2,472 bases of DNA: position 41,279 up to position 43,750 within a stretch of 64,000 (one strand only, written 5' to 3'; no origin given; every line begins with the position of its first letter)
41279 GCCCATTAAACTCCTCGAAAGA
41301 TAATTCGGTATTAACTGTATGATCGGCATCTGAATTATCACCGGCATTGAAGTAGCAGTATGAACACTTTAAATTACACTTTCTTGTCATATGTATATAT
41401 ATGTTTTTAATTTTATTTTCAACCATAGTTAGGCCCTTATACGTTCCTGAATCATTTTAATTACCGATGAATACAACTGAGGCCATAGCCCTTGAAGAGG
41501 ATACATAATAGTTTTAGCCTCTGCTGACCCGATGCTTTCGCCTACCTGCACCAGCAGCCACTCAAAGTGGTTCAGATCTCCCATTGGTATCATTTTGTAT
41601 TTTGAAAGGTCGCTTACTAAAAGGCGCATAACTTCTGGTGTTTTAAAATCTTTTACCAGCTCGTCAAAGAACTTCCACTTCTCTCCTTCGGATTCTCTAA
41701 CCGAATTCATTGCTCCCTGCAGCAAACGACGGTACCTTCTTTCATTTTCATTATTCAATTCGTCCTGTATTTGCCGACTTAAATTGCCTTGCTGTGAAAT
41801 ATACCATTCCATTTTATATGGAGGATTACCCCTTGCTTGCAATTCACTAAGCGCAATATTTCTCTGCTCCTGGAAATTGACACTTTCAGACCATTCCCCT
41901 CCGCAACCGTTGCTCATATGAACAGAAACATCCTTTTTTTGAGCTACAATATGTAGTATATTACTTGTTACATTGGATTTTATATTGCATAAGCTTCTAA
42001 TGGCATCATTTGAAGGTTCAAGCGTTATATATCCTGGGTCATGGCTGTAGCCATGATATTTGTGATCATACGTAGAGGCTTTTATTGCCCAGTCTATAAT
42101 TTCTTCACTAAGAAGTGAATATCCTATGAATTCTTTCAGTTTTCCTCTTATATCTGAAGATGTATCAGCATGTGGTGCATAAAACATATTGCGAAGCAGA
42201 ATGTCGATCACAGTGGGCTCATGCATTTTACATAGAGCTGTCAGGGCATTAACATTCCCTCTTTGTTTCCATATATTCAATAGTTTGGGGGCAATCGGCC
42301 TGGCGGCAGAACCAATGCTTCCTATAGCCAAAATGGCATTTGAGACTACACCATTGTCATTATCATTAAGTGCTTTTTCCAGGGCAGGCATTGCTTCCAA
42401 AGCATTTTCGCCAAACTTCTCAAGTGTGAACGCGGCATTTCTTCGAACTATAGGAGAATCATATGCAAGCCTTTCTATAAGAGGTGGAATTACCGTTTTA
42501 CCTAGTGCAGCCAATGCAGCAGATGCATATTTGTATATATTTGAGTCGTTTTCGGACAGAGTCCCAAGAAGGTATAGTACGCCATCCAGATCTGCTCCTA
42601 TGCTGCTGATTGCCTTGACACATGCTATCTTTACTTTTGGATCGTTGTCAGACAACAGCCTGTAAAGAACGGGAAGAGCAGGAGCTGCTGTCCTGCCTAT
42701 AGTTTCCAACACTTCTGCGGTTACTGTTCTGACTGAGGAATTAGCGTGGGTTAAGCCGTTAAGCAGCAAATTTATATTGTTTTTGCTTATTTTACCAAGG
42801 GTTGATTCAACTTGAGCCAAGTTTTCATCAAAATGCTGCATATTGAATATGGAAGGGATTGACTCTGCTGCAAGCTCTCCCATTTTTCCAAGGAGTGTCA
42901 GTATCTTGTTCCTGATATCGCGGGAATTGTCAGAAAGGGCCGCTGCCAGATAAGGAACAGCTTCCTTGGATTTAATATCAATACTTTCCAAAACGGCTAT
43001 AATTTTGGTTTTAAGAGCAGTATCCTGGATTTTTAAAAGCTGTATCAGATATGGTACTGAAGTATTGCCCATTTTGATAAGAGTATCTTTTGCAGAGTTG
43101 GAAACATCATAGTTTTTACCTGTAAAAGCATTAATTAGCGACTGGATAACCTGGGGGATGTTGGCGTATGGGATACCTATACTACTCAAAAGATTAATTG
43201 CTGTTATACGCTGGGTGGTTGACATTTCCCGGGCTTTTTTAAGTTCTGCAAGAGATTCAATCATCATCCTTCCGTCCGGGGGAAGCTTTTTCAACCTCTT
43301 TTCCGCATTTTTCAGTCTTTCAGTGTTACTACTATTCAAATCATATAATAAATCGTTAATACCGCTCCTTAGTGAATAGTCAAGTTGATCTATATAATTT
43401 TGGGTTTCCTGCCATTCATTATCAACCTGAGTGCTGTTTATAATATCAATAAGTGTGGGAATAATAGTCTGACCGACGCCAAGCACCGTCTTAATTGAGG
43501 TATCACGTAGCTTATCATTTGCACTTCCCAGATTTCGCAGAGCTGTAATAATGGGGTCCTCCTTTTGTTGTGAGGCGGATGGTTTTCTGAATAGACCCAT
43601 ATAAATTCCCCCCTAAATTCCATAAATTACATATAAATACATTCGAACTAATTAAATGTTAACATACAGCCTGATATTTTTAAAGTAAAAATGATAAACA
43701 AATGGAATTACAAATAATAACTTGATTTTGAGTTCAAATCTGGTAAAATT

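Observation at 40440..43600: HEAT-repeat protein translationally coupled to a radical-SAM/SPASM enzyme, inserted between pfp and fba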

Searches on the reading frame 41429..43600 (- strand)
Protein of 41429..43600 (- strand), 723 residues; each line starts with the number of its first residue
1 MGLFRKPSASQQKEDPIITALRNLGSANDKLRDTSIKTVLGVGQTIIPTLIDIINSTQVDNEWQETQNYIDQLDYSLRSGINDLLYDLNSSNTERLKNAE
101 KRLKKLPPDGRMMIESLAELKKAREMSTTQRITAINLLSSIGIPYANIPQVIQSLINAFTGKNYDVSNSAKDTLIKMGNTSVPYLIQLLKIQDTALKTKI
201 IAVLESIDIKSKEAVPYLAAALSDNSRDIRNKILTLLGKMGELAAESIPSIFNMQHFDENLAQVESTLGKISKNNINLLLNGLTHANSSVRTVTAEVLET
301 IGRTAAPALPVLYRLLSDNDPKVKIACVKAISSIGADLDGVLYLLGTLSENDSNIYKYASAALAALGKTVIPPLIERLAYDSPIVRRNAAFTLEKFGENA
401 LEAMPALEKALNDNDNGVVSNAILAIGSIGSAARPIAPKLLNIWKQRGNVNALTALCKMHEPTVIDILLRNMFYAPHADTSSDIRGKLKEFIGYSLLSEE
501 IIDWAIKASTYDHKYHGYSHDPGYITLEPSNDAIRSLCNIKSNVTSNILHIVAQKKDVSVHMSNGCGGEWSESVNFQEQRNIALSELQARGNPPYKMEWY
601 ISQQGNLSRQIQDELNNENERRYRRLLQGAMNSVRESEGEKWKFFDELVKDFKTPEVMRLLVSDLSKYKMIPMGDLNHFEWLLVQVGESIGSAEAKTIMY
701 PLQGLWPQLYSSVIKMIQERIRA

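Call 3: search_protein_families(library=pfam, proteins=[window:41429-43600:-], max_evalue=0.01)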
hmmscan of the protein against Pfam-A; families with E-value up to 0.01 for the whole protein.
window:41429-43600:- (723 aa): 7 families
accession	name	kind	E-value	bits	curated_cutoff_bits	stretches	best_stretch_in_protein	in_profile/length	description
PF13646.12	HEAT_2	-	1.4e-30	105.9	27.7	3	371-433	1-62/88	HEAT repeats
PF02985.28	HEAT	-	4.2e-21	73.5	23.5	1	309-335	2-28/31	HEAT repeat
PF13513.12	HEAT_EZ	-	6.5e-14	52.5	27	0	383-429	1-55/55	HEAT-like repeat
PF03130.22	HEAT_PBS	-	9.3e-11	41.6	20.9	0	385-413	1-27/27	PBS lyase HEAT-like repeat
PF01602.26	Adaptin_N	-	1.9e-10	40.4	37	1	368-431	113-179/524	Adaptin N terminal region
PF12717.13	Cnd1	-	2.6e-08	34.5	26.4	1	368-434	20-91/162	non-SMC mitotic condensation complex subunit 1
PF00514.29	Arm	-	0.0019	18.6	20.6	0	306-334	11-39/41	Armadillo/beta-catenin-like repeat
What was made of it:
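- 41429..43600 (-): Gene for the 723-aa HEAT-repeat protein (NCBI MDP4091784.1, annotated only as 'HEAT repeat domain-containing protein'). Pfam HEAT_2/HEAT/HEAT_PBS (call 3).
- On HEAT-repeat proteins (PF13646, PF02985): HEAT_2 scores 105.9 vs 27.7 and HEAT 73.5 vs 23.5 (call 3).
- Closest known: PBS-lyase-type bacterial HEAT-repeat proteins. Same: The repeat type matches (HEAT_PBS 41.6 bits, call 3).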

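Call 4: search_protein_families(library=ncbifam, proteins=[window:41429-43600:-], max_evalue=0.01)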
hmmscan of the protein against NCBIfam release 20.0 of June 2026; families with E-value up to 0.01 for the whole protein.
window:41429-43600:- (723 aa): 8 families
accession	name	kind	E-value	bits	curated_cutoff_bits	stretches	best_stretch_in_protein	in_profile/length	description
NF010374.0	PRK13800.1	equivalog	1.8e-13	49.6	1196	1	179-423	652-892/898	fumarate reductase/succinate dehydrogenase flavoprotein subunit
NF058505.1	phyc_lyase_CpeY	equivalog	8.3e-12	44.4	600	2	381-437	64-118/419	C-phycoerythrin alpha-cysteine-82 phycoerythrobilin lyase CpeY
NF058515.1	phyc_lyase_CpcF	equivalog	1.9e-08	34.2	220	2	279-394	3-117/200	C-phycocyanin alpha-cysteine-84 phycocyanobilin lyase subunit CpcF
NF045915.1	PhycobilmeDegNblB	equivalog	5.7e-08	32.6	300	1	307-432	32-160/214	phycobilisome degradation protein NblB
NF058502.1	phyc_lyase_CpcE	equivalog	1.2e-06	28.2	330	0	150-193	73-117/260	C-phycocyanin alpha-cysteine-84 phycocyanobilin lyase subunit CpcE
TIGR02270.1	TIGR02270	subfamily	0.00015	20.9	206.8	0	358-431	105-176/410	TIGR02270 family protein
NF007244.0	PRK09687.1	equivalog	0.00027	20.3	275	0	123-231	63-178/285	putative lyase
NF045662.1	DVU0298_fam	equivalog_domain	0.0042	16.7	75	0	273-319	144-188/213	DVU0298 family protein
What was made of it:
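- On Phycobilin lyases (CpcE/F, CpeY, NblB): 44.4 vs 600, 34.2 vs 220, 28.2 vs 330 and 32.6 vs 300 (call 4).
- They include CpeY, CpcE/F and NblB for the HEAT protein (call 4).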

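Call 6: find_homologous_proteins(query=window:41429-43600:-)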
Query window:41429-43600:- (723 aa): 29 proteins with E <= 0.001 among 8000 candidates.
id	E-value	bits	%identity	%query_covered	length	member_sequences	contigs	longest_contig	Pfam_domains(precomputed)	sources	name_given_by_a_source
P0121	0.0e+0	1595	100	100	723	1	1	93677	PF12717.14,PF02985.29,PF03130.23,PF13513.13,PF01602.27,PF13646.13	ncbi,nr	ncbi:MAG: HEAT repeat domain-containing protein [Bacillota bacterium]|nr:HEAT repeat domain-containi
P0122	8.4e-43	165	28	51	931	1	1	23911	PF23271.2,PF12717.14,PF00514.30,PF26715.1,PF24714.2,PF12755.14,PF02985.29,PF24987.2,PF01602.27,PF21581.4,PF05918.18,PF25786.1,PF03130.23,PF12348.15,PF20168.5,PF13513.13,PF13646.13,PF25151.2,PF23227.2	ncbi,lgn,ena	-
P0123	5.0e-24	103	29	37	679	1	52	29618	PF23271.2,PF12717.14,PF00514.30,PF26715.1,PF24714.2,PF22646.3,PF12755.14,PF02985.29,PF01602.27,PF25767.2,PF21581.4,PF25786.1,PF03130.23,PF20168.5,PF13513.13,PF13646.13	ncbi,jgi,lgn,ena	-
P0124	3.5e-21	94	27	42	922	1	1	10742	PF12717.14,PF00514.30,PF02985.29,PF08713.18,PF03130.23,PF13513.13,PF01602.27,PF13646.13,PF23227.2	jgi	jgi:HEAT repeat protein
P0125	3.0e-16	77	27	41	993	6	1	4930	PF12717.14,PF00514.30,PF24714.2,PF02985.29,PF03130.23,PF13401.13,PF13513.13,PF13646.13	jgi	-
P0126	2.3e-15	74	25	38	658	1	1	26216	PF23271.2,PF12717.14,PF00514.30,PF24714.2,PF12755.14,PF02985.29,PF22956.3,PF21581.4,PF25786.1,PF03130.23,PF13513.13,PF13646.13,PF23227.2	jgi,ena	-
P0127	4.9e-12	63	26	40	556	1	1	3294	PF12717.14,PF02985.29,PF03130.23,PF13513.13,PF01602.27,PF13646.13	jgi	-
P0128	5.9e-11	60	33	22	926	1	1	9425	PF13365.13,PF00514.30,PF26715.1,PF02985.29,PF03130.23,PF13513.13,PF13646.13,PF00089.33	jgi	jgi:S1-C subfamily serine protease/HEAT repeat protein/ribosomal protein S27E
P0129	1.1e-10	59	25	48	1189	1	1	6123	PF23271.2,PF12717.14,PF26715.1,PF10363.16,PF22646.3,PF12755.14,PF02985.29,PF11865.15,PF24492.2,PF01602.27,PF25767.2,PF25786.1,PF03130.23,PF12348.15,PF20168.5,PF13513.13,PF13646.13,PF23227.2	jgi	jgi:HEAT repeat protein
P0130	5.0e-9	53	29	30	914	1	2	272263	PF00514.30,PF02985.29,PF03130.23,PF13513.13,PF01602.27,PF13646.13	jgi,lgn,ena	-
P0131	1.9e-8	52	25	36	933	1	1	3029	PF00514.30,PF02985.29,PF09986.16,PF13646.13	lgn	-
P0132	3.7e-8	51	30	19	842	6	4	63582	PF12717.14,PF00514.30,PF02985.29,PF03130.23,PF13513.13,PF13646.13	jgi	-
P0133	5.8e-8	50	28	15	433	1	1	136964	PF21581.4,PF12717.14,PF00514.30,PF02985.29,PF03130.23,PF20168.5,PF13513.13,PF01602.27,PF13646.13,PF23227.2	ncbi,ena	-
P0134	4.0e-7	47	38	9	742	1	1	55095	PF12717.14,PF02985.29,PF03130.23,PF13513.13,PF01602.27,PF13646.13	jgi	jgi:HEAT repeat protein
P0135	4.8e-7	47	27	44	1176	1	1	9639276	PF00514.30,PF02985.29,PF03130.23,PF13513.13,PF13646.13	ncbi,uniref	ncbi:PBS lyase HEAT-like repeat domain protein [Desulfosarcina variabilis str. Montpellier]|uniref:H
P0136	2.4e-6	45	23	39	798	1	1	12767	PF21581.4,PF12717.14,PF00514.30,PF01347.29,PF25786.1,PF02985.29,PF11838.15,PF03130.23,PF13513.13,PF13646.13,PF23227.2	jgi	jgi:HEAT repeat protein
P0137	2.5e-6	45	30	26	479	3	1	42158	PF12717.14,PF00514.30,PF02985.29,PF03130.23,PF13513.13,PF01602.27,PF05721.20,PF13646.13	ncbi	-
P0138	1.5e-5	42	31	24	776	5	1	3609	PF02985.29,PF22731.2,PF13513.13,PF13646.13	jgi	jgi:hypothetical protein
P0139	1.8e-5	42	25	33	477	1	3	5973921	PF00514.30,PF02985.29,PF03130.23,PF13513.13,PF13646.13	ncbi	-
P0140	1.9e-5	42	31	10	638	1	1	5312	PF12717.14,PF00514.30,PF02985.29,PF03130.23,PF13513.13,PF13646.13,PF23227.2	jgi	jgi:HEAT repeat protein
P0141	3.3e-5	41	35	21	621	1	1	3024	PF12717.14,PF01435.25,PF00514.30,PF02985.29,PF05569.18,PF03130.23,PF13513.13,PF01602.27,PF13646.13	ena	-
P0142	5.7e-5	40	26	33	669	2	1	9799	PF12717.14,PF00160.27,PF02985.29,PF03130.23,PF20168.5,PF13513.13,PF01602.27,PF13646.13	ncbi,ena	-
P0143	1.1e-4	39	37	12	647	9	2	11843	PF21581.4,PF12717.14,PF00514.30,PF02985.29,PF03130.23,PF27207.1,PF13513.13,PF13646.13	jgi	jgi:HEAT repeat protein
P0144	1.2e-4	39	40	11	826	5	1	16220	PF16586.12,PF02985.29,PF03130.23,PF13513.13,PF13646.13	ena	-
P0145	1.8e-4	38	19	57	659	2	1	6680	PF13646.13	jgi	-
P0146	2.3e-4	38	32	10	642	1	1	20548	PF21581.4,PF12717.14,PF00514.30,PF02985.29,PF03130.23,PF13513.13,PF13646.13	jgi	jgi:HEAT repeat protein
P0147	4.4e-4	37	35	14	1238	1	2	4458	PF00514.30,PF02985.29,PF03130.23,PF05729.19,PF13401.13,PF13646.13,PF25199.2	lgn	-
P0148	4.8e-4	37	28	15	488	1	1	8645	PF12717.14,PF02985.29,PF13646.13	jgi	jgi:HEAT repeat protein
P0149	7.2e-4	36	26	35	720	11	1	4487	PF12717.14,PF00514.30,PF25786.1,PF02985.29,PF03130.23,PF13513.13,PF01602.27,PF13646.13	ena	-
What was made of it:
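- Tried and rejected: Word-index search with the whole HEAT protein (call 6).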

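Call 70: search_protein_families(library=padloc, proteins=[window:41429-43600:-], max_evalue=0.01)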
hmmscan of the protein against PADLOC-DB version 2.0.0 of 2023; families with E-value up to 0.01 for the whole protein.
window:41429-43600:- (723 aa): 3 families
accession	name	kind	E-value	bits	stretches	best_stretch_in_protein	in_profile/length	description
PDLC02919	HEAT-ARM_XIII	-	1.9e-08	30.2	1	173-399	875-1078/1972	-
PDLC01150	HEAT_CxxC_PDDEXK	-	1.6e-06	25.6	0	259-351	7-102/288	HEAT_CxxC_PD-DEXK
PDLC01417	Cas8a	-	0.0053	13.3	1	68-210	93-229/555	CAS-I-A; effector_LS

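Call 84: predict_structure(alignment_id=A8)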
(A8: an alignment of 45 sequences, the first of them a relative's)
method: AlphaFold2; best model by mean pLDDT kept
length: 723 residues; sequences in the alignment: 45
mean_pLDDT: 94.4   pTM: 0.79
mean pLDDT of the five models: 94.4, 93.7, 93.2, 93.2, 92.9
residues with pLDDT >= 90: 660; 70-90: 45; 50-70: 13; < 50: 5
segments of 3 or more residues with pLDDT < 50: 1-5
pLDDT, mean of each block of 10 residues (from residue 1): 48 86 96 98 97 97 96 96 95 95 97 96 97 97 95 97 96 97 96 96 97 96 97 98 97 95 97 95 98 98 97 98 98 98 98 97 98 98 98 98 98 98 98 96 93 94 93 88 87 90 96 85 91 97 96 96 89 97 98 94 81 93 92 77 93 95 95 94 97 98 97 98 94
secondary structure, 60 per line:
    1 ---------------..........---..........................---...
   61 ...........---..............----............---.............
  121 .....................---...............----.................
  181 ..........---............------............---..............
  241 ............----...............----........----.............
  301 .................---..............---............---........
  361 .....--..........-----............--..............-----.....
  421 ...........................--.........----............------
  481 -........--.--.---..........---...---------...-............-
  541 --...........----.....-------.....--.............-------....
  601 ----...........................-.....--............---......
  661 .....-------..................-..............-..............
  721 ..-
elements in order (helices of 4 or more, strands of 3 or more residues): H16-25 H29-54 H58-71 H75-88 H93-104 H108-141 H145-159 H164-190 H194-205 H212-223 H227-252 H257-271 H276-283 H288-317 H321-334 H338-349 H353-365 H368-377 H383-394 H397-410 H416-447 H450-458 H463-474 H482-489 H499-508 E512-514 E524-526 H528-539 H543-553 E558-562 E570-574 H577-589 H597-600 H605-631 H633-637 H640-651 H655-665 H673-690 H692-705 H707-722
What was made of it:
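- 41429..43600 (-): AF2 pLDDT 94.4 (call 84).
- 42179..43555 (-): Alpha-solenoid of HEAT-like repeats (aa 16-474). DSSP helices of the AF2 model (call 84).
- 41435..41788 (-): Helical C-terminal extension (aa 605-722). It is lineage-specific and present in 19 of 151 relatives. AF2 helices (call 84).
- On HEAT-repeat proteins (PF13646, PF02985): The AF2 model shows a solenoid over aa 16-474 (call 84).
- Checked: That is compatible with about 12-14 HEAT-like repeats (call 84).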

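Call 89: fold_search(model_id=the predicted structure, library=pdb)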
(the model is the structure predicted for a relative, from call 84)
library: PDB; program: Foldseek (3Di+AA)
matches with E <= 10: 1360; with E <= 0.001: 524
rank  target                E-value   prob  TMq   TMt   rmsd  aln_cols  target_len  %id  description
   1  2bku_D                7.4e-09  1.00  0.28  0.25  22.6       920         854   12  Kap95p:RanGTP complex (released 2005-05-04)
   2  6fsq                  7.6e-09  1.00  0.22  0.40  26.4       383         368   22  Structure of A3_bGFPD, an artificial bi-domain protein based on two different alphaRep domains : A3 and a GFP binding do (released 2018-08-08)
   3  4rv1_C                8.6e-09  1.00  0.21  0.33  17.1       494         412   16  Crystal Structure of Engineered Protein. Northeast Structural Genomics Consortium (NESG) Target OR497. (released 2014-12-10)
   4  3ea5_D                8.6e-09  1.00  0.27  0.24  22.9       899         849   12  Kap95p Binding Induces the Switch Loops of RanGDP to adopt the GTP-bound Conformation: Implications for Nuclear Import (released 2008-10-21)
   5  2bku_B                8.6e-09  1.00  0.28  0.24  22.8       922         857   12  Kap95p:RanGTP complex (released 2005-05-04)
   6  7dco_1                1.3e-08  1.00  0.36  0.30  24.8       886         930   12  Cryo-EM structure of the activated spliceosome (Bact complex) at an atomic resolution of 2.5 angstrom (released 2021-03-17)
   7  4jlq_A                1.3e-08  1.00  0.25  0.22  25.6       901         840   13  Crystal structure of human Karyopherin-beta2 bound to the PY-NLS of Saccharomyces cerevisiae NAB2 (released 2013-04-03)
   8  4rv1_B                1.3e-08  1.00  0.22  0.34  15.2       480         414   17  Crystal Structure of Engineered Protein. Northeast Structural Genomics Consortium (NESG) Target OR497. (released 2014-12-10)
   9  4rv1_A                1.5e-08  1.00  0.22  0.34  15.3       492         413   17  Crystal Structure of Engineered Protein. Northeast Structural Genomics Consortium (NESG) Target OR497. (released 2014-12-10)
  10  2p8q_A                1.6e-08  1.00  0.24  0.22  24.8       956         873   11  Crystal Structure of human Importin beta bound to the Snurportin1 IBB-domain (released 2008-01-22)
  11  3ea5_B                2.1e-08  1.00  0.28  0.25  22.4       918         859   12  Kap95p Binding Induces the Switch Loops of RanGDP to adopt the GTP-bound Conformation: Implications for Nuclear Import (released 2008-10-21)
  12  3w3v                  2.1e-08  1.00  0.33  0.25  22.8       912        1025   12  Crystal structure of Kap121p mutant D353K/E396K/D438K (released 2013-04-10)
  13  4rv1_D                2.2e-08  1.00  0.22  0.33  15.0       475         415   17  Crystal Structure of Engineered Protein. Northeast Structural Genomics Consortium (NESG) Target OR497. (released 2014-12-10)
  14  8qo9_B1               2.4e-08  1.00  0.33  0.29  23.7       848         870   11  Cryo-EM structure of a human spliceosomal B complex protomer (released 2024-01-24)
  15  7q4o_A                2.5e-08  1.00  0.32  0.29  20.8       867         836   13  Substrate-bound A-like U2 snRNP (released 2022-03-30)
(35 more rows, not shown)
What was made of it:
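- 42179..43555 (-): Foldseek hits to importin-beta, PP2A-A and alphaRep (call 89).
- On HEAT-repeat proteins (PF13646, PF02985): Foldseek matches importin-beta and PP2A-A at E about 1e-8 (call 89).
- Checked: Foldseek matches importin-beta, PP2A-A and alphaRep solenoids (call 89).
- Foldseek hits are importins, PP2A-A and CAND1 (call 89).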

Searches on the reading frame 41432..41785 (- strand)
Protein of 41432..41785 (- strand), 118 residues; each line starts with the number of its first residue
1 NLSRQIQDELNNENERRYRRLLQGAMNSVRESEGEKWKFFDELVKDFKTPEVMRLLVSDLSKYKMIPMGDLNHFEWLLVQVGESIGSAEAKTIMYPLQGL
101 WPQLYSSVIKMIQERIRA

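Call 71: search_protein_families(library=pfam, proteins=[window:41432-41785:-], max_evalue=10)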
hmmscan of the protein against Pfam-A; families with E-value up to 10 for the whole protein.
window:41432-41785:- (118 aa): 0 families
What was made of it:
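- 41435..41788 (-): No Pfam hit (call 71).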
